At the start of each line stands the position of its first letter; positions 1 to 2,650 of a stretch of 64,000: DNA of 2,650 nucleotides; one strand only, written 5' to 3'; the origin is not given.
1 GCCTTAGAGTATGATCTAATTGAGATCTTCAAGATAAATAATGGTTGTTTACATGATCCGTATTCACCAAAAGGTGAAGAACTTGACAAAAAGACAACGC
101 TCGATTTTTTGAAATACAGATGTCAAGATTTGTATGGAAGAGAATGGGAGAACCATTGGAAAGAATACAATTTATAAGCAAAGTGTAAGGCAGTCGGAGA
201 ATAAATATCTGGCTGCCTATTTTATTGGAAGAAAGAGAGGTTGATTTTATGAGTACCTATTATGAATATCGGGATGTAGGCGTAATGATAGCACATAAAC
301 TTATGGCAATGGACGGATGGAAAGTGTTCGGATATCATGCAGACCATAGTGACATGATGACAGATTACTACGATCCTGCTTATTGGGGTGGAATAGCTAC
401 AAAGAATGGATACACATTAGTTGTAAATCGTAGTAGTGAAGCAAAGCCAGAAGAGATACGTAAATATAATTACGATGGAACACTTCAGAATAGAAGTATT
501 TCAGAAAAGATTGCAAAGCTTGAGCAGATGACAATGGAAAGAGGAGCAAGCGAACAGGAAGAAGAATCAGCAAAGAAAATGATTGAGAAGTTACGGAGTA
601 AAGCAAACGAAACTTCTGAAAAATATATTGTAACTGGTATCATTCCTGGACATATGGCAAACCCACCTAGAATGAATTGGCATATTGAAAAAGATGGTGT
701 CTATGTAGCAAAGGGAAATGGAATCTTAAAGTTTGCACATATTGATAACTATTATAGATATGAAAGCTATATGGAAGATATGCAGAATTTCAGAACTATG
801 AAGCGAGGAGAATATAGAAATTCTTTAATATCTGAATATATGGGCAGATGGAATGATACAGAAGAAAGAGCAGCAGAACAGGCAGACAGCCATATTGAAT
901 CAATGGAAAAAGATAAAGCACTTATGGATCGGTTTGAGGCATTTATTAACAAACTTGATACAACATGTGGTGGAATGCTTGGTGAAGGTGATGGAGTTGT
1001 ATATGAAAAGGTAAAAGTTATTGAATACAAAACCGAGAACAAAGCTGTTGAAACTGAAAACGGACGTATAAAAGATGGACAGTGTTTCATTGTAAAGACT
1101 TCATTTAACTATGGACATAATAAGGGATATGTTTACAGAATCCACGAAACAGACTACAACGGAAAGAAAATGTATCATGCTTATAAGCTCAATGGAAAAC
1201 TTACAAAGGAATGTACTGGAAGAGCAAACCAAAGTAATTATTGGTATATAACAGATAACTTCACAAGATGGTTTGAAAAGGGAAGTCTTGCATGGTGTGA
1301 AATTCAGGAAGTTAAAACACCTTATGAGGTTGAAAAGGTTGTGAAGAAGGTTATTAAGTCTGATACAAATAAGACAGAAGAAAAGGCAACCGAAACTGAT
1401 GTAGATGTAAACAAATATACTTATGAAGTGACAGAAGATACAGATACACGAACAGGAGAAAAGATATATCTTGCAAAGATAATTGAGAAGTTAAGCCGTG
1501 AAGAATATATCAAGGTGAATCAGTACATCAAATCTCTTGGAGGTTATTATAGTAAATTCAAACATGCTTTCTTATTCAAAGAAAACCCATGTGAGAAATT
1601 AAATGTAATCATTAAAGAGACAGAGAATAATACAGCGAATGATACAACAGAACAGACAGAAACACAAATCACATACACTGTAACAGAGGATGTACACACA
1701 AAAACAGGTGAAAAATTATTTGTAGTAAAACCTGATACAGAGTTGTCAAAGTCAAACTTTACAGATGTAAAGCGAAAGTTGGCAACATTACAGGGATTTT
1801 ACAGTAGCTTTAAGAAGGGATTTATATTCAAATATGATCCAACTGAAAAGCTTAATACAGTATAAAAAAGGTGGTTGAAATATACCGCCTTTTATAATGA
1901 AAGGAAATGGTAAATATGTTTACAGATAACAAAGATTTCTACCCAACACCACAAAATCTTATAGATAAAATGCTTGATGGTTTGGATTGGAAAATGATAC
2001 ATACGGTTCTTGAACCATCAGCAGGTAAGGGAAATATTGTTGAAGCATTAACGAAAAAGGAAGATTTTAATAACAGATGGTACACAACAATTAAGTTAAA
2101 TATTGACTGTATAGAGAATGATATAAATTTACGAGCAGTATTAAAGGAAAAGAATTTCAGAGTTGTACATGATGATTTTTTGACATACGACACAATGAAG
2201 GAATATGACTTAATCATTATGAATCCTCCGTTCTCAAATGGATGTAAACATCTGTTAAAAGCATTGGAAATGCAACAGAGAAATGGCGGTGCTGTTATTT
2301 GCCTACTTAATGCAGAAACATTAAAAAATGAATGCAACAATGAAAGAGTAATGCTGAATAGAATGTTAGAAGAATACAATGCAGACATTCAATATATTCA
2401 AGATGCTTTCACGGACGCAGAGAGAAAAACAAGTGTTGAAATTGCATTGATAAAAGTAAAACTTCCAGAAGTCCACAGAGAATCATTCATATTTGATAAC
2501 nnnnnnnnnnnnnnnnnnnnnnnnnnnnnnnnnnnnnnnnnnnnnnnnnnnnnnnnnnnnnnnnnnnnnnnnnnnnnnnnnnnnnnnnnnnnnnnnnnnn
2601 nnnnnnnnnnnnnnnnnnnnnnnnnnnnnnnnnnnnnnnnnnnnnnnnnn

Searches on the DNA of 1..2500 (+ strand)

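Call 9: search_dna_similar(query=window:1-2500:+, collection=phages, mode=distant, max_rows=15)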
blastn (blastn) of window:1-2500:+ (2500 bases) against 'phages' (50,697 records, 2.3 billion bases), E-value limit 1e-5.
Records with a match: 2; places in all: 2; records where one place covers at least 80% of the query: 0.
Best place of each record, by identity: 60-80% 2.
By first word of the organism name: Bacillus 1; Fusobacterium 1.
By host as written in the record: Bacillus subtilis BEST7003 1; Fusobacterium necrophorum subsp. necrophorum strain FN37 1.
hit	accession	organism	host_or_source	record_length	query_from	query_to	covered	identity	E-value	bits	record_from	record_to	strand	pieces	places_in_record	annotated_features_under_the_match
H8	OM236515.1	Bacillus phage SPR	Bacillus subtilis BEST7003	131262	1892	2452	22%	66.0%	8e-20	106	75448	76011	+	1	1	hypothetical protein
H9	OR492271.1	Fusobacterium phage phiFN37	Fusobacterium necrophorum subsp. ...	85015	2096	2469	15%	66.4%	9e-13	83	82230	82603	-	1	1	DUF4942 domain-containing protein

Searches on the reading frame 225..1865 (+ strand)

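Call 22: search_protein_families(library=pfam, proteins=[window:225-1865:+], max_evalue=0.001)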
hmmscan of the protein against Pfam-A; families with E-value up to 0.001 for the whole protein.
window:225-1865:+ (546 aa): 0 families

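Call 44: search_protein_families(library=phrogs, proteins=[window:225-1865:+], max_evalue=0.00001)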
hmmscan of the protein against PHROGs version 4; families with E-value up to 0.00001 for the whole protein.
window:225-1865:+ (546 aa): 3 families
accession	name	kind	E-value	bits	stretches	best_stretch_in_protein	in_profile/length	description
phrog_15406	-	other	3.1e-10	38.8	1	468-532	897-957/2789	DNA methyltransferase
phrog_11358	-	unknown function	6.7e-10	37.5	0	474-531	1421-1478/3431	-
phrog_27491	-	unknown function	4.1e-06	26.3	1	105-177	69-141/722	-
